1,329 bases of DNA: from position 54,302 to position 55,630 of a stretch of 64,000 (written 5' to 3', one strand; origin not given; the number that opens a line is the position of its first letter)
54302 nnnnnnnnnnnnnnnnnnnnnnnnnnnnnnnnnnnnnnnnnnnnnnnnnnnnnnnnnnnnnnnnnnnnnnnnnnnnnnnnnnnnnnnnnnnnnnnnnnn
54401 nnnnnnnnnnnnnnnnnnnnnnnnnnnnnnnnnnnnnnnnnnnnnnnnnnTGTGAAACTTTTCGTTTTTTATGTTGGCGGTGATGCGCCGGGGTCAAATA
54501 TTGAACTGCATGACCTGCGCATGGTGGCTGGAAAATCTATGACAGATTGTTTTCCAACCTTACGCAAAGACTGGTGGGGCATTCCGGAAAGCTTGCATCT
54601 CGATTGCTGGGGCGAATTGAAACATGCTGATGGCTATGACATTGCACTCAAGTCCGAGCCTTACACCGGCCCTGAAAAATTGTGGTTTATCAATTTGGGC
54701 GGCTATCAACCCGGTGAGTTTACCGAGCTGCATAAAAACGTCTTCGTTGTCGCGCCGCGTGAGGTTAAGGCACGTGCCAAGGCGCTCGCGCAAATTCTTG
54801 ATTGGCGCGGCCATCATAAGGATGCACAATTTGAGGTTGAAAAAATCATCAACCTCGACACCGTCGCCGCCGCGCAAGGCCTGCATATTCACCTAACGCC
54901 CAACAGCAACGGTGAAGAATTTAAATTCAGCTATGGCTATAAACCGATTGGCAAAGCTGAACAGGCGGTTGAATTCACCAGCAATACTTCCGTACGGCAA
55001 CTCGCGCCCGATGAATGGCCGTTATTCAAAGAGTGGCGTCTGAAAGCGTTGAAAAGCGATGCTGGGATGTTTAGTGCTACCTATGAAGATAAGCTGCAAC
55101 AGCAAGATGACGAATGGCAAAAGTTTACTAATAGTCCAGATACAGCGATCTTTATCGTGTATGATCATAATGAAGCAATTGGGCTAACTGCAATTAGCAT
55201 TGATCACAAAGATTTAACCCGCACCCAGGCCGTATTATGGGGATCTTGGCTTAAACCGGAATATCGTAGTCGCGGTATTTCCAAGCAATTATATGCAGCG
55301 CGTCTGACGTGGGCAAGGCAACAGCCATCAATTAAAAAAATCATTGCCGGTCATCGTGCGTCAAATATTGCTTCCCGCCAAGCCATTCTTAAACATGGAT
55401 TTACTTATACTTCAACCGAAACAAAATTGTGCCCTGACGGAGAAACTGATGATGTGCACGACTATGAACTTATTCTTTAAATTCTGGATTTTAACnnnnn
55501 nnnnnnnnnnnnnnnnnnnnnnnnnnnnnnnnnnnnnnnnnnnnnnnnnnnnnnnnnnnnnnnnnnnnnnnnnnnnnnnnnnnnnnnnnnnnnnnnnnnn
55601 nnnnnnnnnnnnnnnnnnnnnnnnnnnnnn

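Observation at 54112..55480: tRNA-binding (CsaA-like) gene plus DUF1543-GNAT fusion wedged between argD and argF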

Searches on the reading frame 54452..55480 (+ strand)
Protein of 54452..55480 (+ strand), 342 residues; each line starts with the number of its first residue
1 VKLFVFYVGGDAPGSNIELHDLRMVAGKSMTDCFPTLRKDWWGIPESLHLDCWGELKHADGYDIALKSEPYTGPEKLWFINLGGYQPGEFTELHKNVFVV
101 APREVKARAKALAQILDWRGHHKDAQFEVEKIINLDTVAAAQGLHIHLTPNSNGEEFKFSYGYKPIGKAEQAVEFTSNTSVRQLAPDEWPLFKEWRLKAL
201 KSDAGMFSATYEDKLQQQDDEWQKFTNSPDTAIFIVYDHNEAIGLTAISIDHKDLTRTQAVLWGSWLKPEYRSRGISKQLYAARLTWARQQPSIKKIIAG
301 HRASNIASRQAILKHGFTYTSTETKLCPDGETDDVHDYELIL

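Call 3: search_protein_families(library=pfam, proteins=[window:54452-55480:+], max_evalue=0.01)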
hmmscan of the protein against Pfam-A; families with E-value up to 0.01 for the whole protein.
window:54452-55480:+ (342 aa): 7 families
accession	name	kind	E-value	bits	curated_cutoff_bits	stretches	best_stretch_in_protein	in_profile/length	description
PF07566.17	DUF1543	-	1.6e-18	66.7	22.9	1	15-66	1-52/52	Domain of Unknown Function (DUF1543)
PF00583.31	Acetyltransf_1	-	4.2e-13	50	20.7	1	209-317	14-116/116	Acetyltransferase (GNAT) family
PF13302.13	Acetyltransf_3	-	2.1e-09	38.6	25.4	1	209-318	32-138/138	Acetyltransferase (GNAT) domain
PF13420.13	Acetyltransf_4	-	2.8e-05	24.6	24.3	1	226-325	44-142/155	Acetyltransferase (GNAT) domain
PF13508.13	Acetyltransf_7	-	0.00014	22.6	27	1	231-318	3-83/84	Acetyltransferase (GNAT) domain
PF13673.13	Acetyltransf_10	-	0.00038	20.9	23.6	1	218-324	18-114/128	Acetyltransferase (GNAT) domain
PF19394.4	DUF5969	-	0.0027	18.5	25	0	267-300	14-47/93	Family of unknown function (DUF5969)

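Call 4: search_protein_families(library=ncbifam, proteins=[window:54452-55480:+], max_evalue=0.01)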
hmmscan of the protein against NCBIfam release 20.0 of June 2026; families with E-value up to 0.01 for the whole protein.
window:54452-55480:+ (342 aa): 9 families
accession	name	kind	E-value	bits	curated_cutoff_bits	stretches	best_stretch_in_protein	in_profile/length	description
NF043067.1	AAC_6p_group_E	equivalog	6.4e-10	39.1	140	1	204-319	10-129/140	aminoglycoside 6'-N-acetyltransferase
NF000140.3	AAC_6p_Salmo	exception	0.0002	21.6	270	1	230-319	42-134/145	cryptic aminoglycoside N-acetyltransferase AAC(6')-Iy/Iaa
NF000115.2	AAC_6p_Iad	exception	0.00027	21.1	275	1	212-320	23-134/144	aminoglycoside N-acetyltransferase AAC(6')-Iad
NF000359.1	sat3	exception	0.0025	17.9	360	1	218-319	58-154/180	streptothricin N-acetyltransferase Sat3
NF040503.1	resist_ArsN1a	equivalog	0.0034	17.2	170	1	208-335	24-152/159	arsinothricin resistance N-acetyltransferase ArsN1 family A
NF000224.3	AAC_6p_Acine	exception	0.0035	17.4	225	1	216-291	27-107/146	AAC(6')-Ighjkrstuvwx family aminoglycoside N-acetyltransferase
TIGR01575.1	rimI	equivalog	0.004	17.3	86.4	1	239-331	40-126/132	ribosomal protein S18-alanine N-acetyltransferase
TIGR02382.1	wecD_rffC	equivalog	0.0064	16.1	195.1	1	263-327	129-190/191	dTDP-4-amino-4,6-dideoxy-D-galactose acyltransferase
NF007539.0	PRK10151.1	equivalog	0.0081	15.8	184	0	232-322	68-155/179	50S ribosomal protein L7/L12-serine acetyltransferase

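Call 6: find_homologous_proteins(query=window:54452-55480:+, max_evalue=0.001)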
Query window:54452-55480:+ (342 aa): 91 proteins with E <= 0.001 among 1766 candidates.
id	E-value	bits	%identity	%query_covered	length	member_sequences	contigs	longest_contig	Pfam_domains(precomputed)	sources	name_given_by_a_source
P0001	1.0e-215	734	100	92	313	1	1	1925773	PF13420.14,PF13302.14,PF00583.32,PF07566.18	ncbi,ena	-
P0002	8.0e-135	468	59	100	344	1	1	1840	PF13302.14,PF00583.32,PF07566.18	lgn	-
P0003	2.8e-67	246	63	50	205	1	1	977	PF07566.18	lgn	-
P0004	8.9e-65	237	58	51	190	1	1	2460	PF07566.18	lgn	-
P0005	9.8e-60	221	55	49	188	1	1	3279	PF07566.18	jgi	jgi:hypothetical protein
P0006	1.7e-55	207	53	48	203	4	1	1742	PF07566.18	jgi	-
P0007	8.7e-50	188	51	49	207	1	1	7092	PF07566.18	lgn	-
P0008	1.6e-48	184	50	50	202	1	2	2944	PF07566.18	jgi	jgi:hypothetical protein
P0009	2.7e-48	183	51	49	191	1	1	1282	PF07566.18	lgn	-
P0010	3.3e-48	183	52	49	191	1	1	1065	PF07566.18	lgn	-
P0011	5.4e-48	182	50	49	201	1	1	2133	PF07566.18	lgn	-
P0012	8.1e-48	182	50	49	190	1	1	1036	PF07566.18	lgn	-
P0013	9.6e-48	181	49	49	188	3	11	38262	PF07566.18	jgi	jgi:hypothetical protein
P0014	7.9e-47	178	49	49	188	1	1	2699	PF07566.18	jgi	jgi:hypothetical protein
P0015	1.5e-46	177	50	49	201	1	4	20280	PF07566.18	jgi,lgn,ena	jgi:hypothetical protein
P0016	1.9e-46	177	49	49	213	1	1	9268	PF07566.18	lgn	-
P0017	2.5e-46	177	49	49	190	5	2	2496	PF07566.18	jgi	jgi:hypothetical protein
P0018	9.0e-46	175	51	49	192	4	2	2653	PF07566.18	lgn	-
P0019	3.2e-45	173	50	49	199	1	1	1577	PF07566.18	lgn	-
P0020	3.1e-44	170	48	49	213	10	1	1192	PF07566.18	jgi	jgi:hypothetical protein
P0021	3.7e-44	170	48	49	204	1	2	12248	PF07566.18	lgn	-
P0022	1.5e-42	164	49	48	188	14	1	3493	PF07566.18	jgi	jgi:hypothetical protein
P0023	5.3e-42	162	47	51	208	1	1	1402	PF07566.18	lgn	-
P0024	1.1e-41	161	48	44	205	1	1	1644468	PF07566.18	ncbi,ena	-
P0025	4.5e-40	156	49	44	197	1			PF07566.18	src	-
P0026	9.0e-32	129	42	49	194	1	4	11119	PF07566.18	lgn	-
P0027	9.0e-27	112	39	48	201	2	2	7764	PF07566.18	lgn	-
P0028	9.9e-26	109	38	49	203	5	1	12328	PF07566.18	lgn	-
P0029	2.2e-23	101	38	42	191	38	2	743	PF07566.18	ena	-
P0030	3.1e-23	101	38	42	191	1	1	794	PF07566.18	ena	-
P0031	2.6e-22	98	36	48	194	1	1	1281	PF07566.18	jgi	-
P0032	1.0e-21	96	37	48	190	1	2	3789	PF07566.18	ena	-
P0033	1.0e-21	96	37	48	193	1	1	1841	PF07566.18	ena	-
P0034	3.0e-21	94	36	48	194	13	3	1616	PF07566.18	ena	-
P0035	4.6e-21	94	35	48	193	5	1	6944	PF07566.18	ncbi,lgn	-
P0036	5.3e-21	93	36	48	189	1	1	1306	PF07566.18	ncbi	-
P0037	9.1e-21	93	37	42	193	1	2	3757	PF07566.18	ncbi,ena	-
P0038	9.7e-21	93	36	48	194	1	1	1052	PF07566.18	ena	-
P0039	1.2e-20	92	35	48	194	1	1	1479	PF07566.18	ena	-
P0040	1.3e-20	92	37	48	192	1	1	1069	PF07566.18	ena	-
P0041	1.5e-20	92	36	48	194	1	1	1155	PF07566.18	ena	-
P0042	1.6e-20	92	34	48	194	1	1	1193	PF07566.18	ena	-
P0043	1.8e-20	92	36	48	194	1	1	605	PF07566.18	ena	-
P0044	2.1e-20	91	36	42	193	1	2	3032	PF07566.18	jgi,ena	-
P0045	2.8e-20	91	36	48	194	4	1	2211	PF07566.18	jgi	-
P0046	3.0e-20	91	36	48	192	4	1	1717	PF07566.18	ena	-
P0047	3.2e-20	91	34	49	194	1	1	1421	PF07566.18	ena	-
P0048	4.0e-20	91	35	48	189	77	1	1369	PF07566.18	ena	-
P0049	4.0e-20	91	35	48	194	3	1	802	PF07566.18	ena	-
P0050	4.4e-20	90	36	48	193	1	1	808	PF07566.18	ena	-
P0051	5.8e-20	90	35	48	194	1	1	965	PF07566.18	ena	-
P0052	6.2e-20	90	35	48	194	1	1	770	PF07566.18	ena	-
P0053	7.2e-20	90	36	42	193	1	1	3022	PF07566.18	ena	-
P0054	7.2e-20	90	34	48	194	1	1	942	PF07566.18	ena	-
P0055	1.0e-19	89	34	48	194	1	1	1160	PF07566.18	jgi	-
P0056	1.7e-19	88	34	48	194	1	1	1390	PF07566.18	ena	-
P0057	1.7e-19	88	35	48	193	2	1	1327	PF07566.18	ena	-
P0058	2.8e-19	88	34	48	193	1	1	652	PF07566.18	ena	-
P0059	3.6e-19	87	36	42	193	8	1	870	PF07566.18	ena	-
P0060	4.1e-19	87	35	48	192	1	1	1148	PF07566.18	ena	-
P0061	4.4e-19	87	35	48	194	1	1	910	PF07566.18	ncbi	-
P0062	9.5e-19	86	36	49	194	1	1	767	PF07566.18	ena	-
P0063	1.1e-18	86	33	48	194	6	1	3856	PF07566.18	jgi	-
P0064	1.1e-18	86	34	48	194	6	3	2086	PF07566.18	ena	-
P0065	1.1e-18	86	35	48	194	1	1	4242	PF07566.18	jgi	-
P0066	1.2e-18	86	33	48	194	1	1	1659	PF07566.18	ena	-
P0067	1.5e-18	85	34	48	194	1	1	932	PF07566.18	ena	-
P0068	1.6e-18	85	33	48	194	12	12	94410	PF07566.18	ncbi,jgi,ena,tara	jgi:hypothetical protein|tara:strand:- start:126 stop:710 length:585 start_codon:yes stop_codon:yes 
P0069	1.9e-18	85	35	42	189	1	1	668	PF07566.18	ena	-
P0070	2.0e-18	85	33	48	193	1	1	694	PF07566.18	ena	-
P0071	2.2e-18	85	36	48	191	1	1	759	PF07566.18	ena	-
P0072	2.5e-18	85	33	48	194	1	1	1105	PF07566.18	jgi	jgi:hypothetical protein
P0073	4.2e-18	84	33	47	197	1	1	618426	PF07566.18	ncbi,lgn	-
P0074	1.5e-17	82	34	48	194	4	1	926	PF07566.18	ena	-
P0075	4.2e-17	81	34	48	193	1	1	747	PF07566.18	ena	-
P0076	5.5e-17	80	33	48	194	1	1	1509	PF07566.18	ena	-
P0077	1.4e-16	79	38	34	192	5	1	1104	PF07566.18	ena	-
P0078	1.5e-16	79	33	48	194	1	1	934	PF07566.18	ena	-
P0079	1.7e-16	79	35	43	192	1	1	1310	PF07566.18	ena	-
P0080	3.0e-16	78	37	36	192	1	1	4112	PF07566.18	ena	-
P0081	1.0e-15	76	33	43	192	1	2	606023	PF07566.18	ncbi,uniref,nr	ncbi:DUF1543 domain-containing protein [Prochlorococcus marinus]|uniref:DUF1543 domain-containing pr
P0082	1.0e-15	76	33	43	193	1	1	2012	PF07566.18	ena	-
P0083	1.2e-15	76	33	43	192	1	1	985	PF07566.18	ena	-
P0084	1.4e-15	76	33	43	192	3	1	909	PF07566.18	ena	-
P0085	1.6e-15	75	33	43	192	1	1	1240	PF07566.18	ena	-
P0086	2.7e-15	75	33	43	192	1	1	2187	PF07566.18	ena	-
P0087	5.7e-15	74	33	43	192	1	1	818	PF07566.18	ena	-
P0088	7.2e-15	73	33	43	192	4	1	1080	PF07566.18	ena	-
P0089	7.4e-15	73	33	43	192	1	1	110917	PF07566.18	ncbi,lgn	-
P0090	7.7e-15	73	32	43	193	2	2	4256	PF07566.18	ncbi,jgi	-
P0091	4.6e-14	71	34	34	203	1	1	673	PF07566.18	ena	-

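Call 7: find_encoding_contigs(protein=window:54452-55480:+, flank=10000, max_places=10)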
Protein window:54452-55480:+ (342 aa): no gene with exactly this product is on record in the collection.

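Call 8: find_encoding_contigs(protein=P0001, flank=10000, max_places=3)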
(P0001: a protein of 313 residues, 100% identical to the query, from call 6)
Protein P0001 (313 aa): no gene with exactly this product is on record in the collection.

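Call 9: find_encoding_contigs(protein=P0002, flank=10000, max_places=3)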
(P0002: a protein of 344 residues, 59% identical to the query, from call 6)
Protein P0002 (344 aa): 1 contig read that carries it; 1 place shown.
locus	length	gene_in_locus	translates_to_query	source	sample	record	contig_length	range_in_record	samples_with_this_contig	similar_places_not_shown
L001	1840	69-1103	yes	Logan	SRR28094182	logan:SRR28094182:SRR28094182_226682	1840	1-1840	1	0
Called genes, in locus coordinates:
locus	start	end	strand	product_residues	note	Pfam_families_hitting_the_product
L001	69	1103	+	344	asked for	PF07566:DUF1543, PF13302:Acetyltransf_3, PF00583:Acetyltransf_1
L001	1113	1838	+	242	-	?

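Call 10: search_solved_structures(query=window:54452-55480:+, max_evalue=1, show_alignments=2)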
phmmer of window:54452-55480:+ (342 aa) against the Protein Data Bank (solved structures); distinct sequences matched with E-value up to 1: 10.
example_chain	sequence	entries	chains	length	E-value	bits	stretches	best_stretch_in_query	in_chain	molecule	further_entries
2qsd_A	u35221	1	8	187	8.8e-31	110.7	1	2-138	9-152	Uncharacterized conserved protein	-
3pp9_A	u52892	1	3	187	0.0011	21.6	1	210-318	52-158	Putative streptothricin acetyltransferase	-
1s3z_A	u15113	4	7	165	0.014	17.9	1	229-311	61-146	aminoglycoside 6'-N-acetyltransferase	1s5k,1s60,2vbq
1z9u_A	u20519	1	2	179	0.065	15.7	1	233-337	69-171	acetyl transferase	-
1s7k_A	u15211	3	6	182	0.068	15.7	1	233-337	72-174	acetyl transferase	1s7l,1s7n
1s7f_A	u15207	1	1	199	0.085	15.3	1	233-337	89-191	acetyl transferase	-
2vzy_A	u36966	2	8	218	0.63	12.5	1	236-295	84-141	RV0802C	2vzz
7wx5_A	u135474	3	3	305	0.67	12.4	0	233-324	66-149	N-acetyltransferase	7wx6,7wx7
8a9n_A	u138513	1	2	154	0.76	12.2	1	223-320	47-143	Acetyltransferase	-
8heh_A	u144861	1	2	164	0.76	12.2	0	260-288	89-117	GNAT family N-acetyltransferase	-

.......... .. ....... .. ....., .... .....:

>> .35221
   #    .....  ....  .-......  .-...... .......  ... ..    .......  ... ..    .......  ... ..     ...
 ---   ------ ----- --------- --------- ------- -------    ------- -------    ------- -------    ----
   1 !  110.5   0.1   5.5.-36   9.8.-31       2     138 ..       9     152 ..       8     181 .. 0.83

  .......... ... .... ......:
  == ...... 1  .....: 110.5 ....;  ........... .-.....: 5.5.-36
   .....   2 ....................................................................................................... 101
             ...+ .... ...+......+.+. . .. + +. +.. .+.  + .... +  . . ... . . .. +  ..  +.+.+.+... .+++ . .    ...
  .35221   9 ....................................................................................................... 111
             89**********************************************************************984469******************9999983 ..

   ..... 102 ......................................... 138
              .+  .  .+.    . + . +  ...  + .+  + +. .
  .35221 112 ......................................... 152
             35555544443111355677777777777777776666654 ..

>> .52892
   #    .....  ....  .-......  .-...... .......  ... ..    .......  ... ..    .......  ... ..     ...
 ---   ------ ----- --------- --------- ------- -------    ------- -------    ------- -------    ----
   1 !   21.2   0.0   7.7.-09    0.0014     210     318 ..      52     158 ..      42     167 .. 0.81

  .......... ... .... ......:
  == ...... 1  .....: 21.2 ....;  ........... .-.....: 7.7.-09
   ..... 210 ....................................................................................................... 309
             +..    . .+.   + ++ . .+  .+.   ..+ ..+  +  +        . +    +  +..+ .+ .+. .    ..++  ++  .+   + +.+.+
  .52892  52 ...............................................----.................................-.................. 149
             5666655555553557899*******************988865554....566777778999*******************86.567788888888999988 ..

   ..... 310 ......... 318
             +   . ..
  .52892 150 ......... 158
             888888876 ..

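Call 13: find_related_loci(query=window:54452-55480:+, collection=genome_contigs, flank=10000)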
Query window:54452-55480:+ (342 aa) in genome_contigs; peptide patterns used: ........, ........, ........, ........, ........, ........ (x = any residue, [..] = any of these).
34 stretches matched a pattern; 1 encode a relative of the query (tblastn E <= 1e-3); 1 distinct loci.
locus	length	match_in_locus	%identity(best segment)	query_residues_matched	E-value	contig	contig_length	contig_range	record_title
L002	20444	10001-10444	48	2-150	7e-47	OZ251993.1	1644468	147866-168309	MAG: Alphaproteobacteria bacterium isolate 887504ca-fe67-4927-bce6-c462e6438046 genome assembly, chromosome: 1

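Call 38: find_encoding_contigs(protein=P0013, flank=4000, max_places=6)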
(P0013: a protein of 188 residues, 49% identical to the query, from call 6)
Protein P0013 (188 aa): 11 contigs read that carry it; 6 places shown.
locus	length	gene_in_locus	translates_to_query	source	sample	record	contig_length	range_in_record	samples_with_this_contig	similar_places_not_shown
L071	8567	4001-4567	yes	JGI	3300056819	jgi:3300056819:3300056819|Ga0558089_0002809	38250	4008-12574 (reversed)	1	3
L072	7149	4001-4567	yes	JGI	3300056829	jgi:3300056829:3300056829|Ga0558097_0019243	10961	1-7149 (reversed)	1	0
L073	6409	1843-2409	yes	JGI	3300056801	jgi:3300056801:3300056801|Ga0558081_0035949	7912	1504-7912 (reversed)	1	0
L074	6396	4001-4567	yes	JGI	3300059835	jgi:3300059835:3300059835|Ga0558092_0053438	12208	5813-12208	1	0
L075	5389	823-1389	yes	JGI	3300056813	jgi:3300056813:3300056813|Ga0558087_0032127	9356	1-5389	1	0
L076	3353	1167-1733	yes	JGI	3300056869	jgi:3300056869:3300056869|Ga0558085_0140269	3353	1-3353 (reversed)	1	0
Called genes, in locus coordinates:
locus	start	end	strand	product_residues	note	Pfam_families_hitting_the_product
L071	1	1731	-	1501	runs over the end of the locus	PF22726:NCAB2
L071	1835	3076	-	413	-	PF13433:Peripla_BP_5, PF13458:Peripla_BP_6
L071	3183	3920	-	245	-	PF00106:adh_short, PF08659:KR, PF13561:adh_short_C2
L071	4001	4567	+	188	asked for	PF07566:DUF1543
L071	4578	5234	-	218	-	PF12804:NTP_transf_3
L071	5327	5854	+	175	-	PF03205:MobB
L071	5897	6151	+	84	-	PF01206:TusA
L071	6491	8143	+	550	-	PF07690:MFS_1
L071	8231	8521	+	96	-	-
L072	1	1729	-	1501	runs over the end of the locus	PF22726:NCAB2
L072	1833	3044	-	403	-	PF13433:Peripla_BP_5, PF13458:Peripla_BP_6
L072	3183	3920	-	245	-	PF00106:adh_short, PF08659:KR, PF13561:adh_short_C2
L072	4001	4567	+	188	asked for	PF07566:DUF1543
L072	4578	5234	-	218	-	PF12804:NTP_transf_3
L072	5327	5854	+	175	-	PF03205:MobB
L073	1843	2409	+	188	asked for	PF07566:DUF1543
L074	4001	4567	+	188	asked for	PF07566:DUF1543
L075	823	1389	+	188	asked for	PF07566:DUF1543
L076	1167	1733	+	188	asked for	PF07566:DUF1543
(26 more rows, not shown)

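Call 39: find_encoding_contigs(protein=P0015, flank=4000, max_places=4)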
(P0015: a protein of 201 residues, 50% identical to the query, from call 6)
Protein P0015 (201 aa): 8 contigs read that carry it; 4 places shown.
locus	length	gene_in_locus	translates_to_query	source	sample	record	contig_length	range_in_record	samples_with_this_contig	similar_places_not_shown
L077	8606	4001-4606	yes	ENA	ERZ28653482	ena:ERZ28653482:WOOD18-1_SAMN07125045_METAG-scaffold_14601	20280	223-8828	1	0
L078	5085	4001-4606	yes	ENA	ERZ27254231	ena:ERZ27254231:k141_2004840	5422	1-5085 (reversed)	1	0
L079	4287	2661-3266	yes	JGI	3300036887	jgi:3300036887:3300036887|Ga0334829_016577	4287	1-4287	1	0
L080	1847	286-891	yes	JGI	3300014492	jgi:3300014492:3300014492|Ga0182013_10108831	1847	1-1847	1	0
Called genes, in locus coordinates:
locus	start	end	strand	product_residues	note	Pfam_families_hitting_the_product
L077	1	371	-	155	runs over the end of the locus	PF01526:DDE_Tnp_Tn3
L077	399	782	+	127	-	PF11843:DUF3363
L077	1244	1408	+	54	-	-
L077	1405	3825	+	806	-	PF07715:Plug, PF00593:TonB_dep_Rec_b-barrel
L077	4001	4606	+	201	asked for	PF07566:DUF1543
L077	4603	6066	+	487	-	PF13738:Pyr_redox_3 (faint), PF00890:FAD_binding_2 (weak), PF07992:Pyr_redox_2, PF12831:FAD_oxidored, PF13450:NAD_binding_8 (faint), PF04324:Fer2_BFD (faint)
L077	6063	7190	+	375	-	PF01266:DAO, PF03486:HI0933_like (faint), PF07992:Pyr_redox_2 (faint), PF13450:NAD_binding_8 (weak)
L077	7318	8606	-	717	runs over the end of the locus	PF02129:Peptidase_S15, PF00561:Abhydrolase_1 (faint), PF08530:PepX_C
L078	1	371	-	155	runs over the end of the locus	PF01526:DDE_Tnp_Tn3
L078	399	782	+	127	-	PF11843:DUF3363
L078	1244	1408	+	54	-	-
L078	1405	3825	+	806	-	PF07715:Plug, PF00593:TonB_dep_Rec_b-barrel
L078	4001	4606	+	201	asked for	PF07566:DUF1543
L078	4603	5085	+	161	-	?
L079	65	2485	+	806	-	PF07715:Plug, PF00593:TonB_dep_Rec_b-barrel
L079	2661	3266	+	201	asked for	PF07566:DUF1543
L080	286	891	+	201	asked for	PF07566:DUF1543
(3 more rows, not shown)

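Call 49: search_protein_families(library=padloc, proteins=[window:54452-55480:+], max_evalue=0.01)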
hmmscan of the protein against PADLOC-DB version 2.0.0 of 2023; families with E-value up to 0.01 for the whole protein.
window:54452-55480:+ (342 aa): 0 families
